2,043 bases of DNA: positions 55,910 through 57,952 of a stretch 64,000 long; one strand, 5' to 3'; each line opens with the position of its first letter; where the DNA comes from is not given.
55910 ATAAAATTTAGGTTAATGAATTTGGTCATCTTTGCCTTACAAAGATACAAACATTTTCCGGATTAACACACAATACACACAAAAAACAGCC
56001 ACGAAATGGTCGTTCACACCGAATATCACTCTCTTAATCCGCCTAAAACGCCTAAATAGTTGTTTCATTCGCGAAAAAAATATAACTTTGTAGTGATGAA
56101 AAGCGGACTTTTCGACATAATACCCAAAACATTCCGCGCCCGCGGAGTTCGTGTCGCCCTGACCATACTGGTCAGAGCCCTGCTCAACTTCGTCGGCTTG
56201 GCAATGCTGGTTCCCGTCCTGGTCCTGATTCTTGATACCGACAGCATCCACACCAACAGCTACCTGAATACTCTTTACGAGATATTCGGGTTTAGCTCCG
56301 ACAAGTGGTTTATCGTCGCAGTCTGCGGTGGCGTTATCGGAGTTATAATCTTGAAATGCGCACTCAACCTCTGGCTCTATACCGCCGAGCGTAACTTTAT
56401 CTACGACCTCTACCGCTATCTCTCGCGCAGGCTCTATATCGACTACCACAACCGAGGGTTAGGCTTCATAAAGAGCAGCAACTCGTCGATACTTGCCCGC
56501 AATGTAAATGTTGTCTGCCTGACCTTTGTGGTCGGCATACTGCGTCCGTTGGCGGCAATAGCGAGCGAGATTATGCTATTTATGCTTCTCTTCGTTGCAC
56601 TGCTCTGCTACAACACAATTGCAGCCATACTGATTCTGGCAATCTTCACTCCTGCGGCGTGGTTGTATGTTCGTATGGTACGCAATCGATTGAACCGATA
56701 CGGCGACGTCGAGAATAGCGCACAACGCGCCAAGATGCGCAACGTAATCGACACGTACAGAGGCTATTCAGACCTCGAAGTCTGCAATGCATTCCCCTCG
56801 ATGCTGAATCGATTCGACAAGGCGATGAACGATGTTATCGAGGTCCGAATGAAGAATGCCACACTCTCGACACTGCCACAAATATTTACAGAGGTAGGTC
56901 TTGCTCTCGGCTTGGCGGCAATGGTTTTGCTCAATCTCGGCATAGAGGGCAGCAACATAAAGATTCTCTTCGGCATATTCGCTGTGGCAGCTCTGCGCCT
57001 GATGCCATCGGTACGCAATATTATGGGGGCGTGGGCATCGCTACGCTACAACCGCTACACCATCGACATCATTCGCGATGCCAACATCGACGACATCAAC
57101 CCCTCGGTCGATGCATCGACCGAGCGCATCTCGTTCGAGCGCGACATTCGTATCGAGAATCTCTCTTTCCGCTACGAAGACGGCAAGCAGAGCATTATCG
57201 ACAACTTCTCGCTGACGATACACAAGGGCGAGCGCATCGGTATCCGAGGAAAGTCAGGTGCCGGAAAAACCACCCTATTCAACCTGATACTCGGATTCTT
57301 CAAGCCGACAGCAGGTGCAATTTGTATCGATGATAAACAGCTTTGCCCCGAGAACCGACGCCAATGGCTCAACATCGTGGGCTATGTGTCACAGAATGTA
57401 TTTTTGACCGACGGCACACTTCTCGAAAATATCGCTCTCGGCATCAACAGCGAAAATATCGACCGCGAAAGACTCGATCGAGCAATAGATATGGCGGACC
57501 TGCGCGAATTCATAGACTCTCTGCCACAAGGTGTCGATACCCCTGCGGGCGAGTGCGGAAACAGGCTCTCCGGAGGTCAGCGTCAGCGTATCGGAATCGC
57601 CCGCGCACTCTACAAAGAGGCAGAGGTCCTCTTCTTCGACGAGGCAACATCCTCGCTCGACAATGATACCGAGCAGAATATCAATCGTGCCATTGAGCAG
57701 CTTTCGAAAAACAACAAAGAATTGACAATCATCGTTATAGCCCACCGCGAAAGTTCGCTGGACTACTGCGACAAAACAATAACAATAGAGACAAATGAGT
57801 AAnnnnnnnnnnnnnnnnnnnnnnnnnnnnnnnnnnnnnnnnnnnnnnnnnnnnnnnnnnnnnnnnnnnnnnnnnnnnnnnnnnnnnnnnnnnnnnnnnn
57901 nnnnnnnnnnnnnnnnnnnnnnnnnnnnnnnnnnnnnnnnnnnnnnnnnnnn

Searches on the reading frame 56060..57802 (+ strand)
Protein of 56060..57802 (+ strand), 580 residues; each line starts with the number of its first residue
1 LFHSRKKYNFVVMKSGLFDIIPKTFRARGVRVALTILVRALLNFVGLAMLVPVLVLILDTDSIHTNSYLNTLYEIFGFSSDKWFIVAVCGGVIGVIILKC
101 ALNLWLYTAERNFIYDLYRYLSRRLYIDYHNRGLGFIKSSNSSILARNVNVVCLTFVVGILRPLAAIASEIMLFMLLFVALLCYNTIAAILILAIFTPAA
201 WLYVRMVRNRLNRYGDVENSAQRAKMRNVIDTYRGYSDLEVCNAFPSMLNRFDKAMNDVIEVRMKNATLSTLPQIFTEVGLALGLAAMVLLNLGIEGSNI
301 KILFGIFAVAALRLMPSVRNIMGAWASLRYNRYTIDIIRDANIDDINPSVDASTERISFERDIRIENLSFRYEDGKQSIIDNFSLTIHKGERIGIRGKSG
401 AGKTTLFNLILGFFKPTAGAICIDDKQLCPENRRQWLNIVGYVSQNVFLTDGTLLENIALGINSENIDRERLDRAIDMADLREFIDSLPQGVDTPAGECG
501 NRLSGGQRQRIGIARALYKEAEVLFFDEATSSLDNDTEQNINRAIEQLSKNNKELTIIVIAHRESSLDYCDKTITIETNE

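Call 70: search_protein_families(library=pfam, proteins=[window:56060-57802:+], max_evalue=0.001)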
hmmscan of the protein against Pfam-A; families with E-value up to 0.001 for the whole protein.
window:56060-57802:+ (580 aa): 3 families
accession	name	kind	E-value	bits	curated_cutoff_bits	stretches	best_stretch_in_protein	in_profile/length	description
PF00005.33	ABC_tran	-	4.2e-31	108.8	25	1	381-531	2-137/137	ABC transporter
PF02463.25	SMC_N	-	3.5e-06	27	40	1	420-578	135-213/220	RecF/RecN/SMC N terminal domain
PF09818.15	ABC_ATPase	-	0.0001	21.9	23.2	1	474-532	130-187/283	P-loop domain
